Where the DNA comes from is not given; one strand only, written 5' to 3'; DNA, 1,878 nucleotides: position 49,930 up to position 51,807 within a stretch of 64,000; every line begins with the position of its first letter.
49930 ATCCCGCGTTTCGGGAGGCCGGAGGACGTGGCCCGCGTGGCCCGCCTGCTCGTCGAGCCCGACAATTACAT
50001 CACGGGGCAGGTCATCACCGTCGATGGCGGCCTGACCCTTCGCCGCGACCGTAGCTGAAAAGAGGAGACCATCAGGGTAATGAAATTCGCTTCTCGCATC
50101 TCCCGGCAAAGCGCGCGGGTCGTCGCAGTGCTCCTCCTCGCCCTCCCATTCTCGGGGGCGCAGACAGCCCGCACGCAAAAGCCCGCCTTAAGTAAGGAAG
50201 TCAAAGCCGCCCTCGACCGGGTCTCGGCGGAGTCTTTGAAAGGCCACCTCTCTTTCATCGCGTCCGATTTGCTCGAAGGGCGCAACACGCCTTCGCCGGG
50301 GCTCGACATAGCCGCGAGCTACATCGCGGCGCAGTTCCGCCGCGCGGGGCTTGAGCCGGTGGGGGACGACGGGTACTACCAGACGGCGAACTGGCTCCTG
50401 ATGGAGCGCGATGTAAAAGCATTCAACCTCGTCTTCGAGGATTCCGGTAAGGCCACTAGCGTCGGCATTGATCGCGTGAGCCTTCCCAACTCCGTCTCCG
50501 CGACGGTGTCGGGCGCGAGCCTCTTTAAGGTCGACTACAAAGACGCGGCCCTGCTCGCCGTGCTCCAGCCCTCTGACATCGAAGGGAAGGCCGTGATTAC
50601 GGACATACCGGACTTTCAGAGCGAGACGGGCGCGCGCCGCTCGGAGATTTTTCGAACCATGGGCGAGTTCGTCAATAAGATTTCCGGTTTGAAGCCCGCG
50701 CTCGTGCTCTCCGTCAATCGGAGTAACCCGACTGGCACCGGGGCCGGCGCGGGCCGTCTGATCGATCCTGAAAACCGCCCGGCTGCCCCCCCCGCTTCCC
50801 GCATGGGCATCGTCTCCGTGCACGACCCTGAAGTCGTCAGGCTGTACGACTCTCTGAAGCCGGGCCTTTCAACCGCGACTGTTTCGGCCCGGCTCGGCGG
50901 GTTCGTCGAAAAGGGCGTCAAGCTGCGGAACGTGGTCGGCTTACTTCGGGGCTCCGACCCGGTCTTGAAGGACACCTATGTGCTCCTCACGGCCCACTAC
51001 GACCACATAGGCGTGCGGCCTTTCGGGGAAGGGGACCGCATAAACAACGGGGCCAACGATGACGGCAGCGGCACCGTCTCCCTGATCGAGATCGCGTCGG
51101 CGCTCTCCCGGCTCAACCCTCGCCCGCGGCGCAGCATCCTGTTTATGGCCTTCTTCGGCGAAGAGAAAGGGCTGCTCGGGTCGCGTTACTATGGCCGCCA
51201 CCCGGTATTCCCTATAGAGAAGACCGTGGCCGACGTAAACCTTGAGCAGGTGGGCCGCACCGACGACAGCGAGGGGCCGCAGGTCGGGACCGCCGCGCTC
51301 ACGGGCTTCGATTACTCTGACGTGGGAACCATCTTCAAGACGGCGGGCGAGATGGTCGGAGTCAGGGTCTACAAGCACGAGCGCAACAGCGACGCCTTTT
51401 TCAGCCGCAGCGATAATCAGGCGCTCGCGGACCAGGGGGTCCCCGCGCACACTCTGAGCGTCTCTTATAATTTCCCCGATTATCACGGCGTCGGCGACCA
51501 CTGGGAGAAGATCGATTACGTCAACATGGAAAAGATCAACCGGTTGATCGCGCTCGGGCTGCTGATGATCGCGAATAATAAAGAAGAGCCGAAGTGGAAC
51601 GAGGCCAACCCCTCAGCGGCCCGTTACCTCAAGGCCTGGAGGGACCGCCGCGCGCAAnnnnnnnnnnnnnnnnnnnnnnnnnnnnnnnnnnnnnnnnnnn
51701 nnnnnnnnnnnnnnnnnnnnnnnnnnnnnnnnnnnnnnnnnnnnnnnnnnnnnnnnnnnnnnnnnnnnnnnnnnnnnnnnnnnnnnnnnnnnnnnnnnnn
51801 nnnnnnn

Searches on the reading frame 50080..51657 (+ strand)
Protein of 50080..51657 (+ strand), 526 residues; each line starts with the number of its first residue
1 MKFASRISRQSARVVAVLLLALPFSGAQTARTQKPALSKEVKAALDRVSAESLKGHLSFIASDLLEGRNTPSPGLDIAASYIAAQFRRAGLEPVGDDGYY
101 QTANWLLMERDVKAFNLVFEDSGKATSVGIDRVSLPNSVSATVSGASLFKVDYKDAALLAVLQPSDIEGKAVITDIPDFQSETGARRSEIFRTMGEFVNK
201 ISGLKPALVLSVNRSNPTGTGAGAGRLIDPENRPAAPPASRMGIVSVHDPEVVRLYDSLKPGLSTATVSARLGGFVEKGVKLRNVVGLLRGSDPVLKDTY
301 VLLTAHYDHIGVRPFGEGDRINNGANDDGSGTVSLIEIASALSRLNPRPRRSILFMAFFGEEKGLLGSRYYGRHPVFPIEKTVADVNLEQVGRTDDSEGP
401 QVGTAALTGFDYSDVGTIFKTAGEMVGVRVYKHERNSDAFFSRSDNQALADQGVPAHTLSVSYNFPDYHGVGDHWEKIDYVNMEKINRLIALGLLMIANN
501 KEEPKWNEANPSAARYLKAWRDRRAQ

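Call 70: search_protein_families(library=pfam, proteins=[window:50080-51657:+], max_evalue=0.00001)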
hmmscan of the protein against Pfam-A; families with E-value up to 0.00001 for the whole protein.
window:50080-51657:+ (526 aa): 1 family
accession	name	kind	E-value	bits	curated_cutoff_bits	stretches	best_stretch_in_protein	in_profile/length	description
PF04389.22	Peptidase_M28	-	5.8e-38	131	21.3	1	284-491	1-190/193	Peptidase family M28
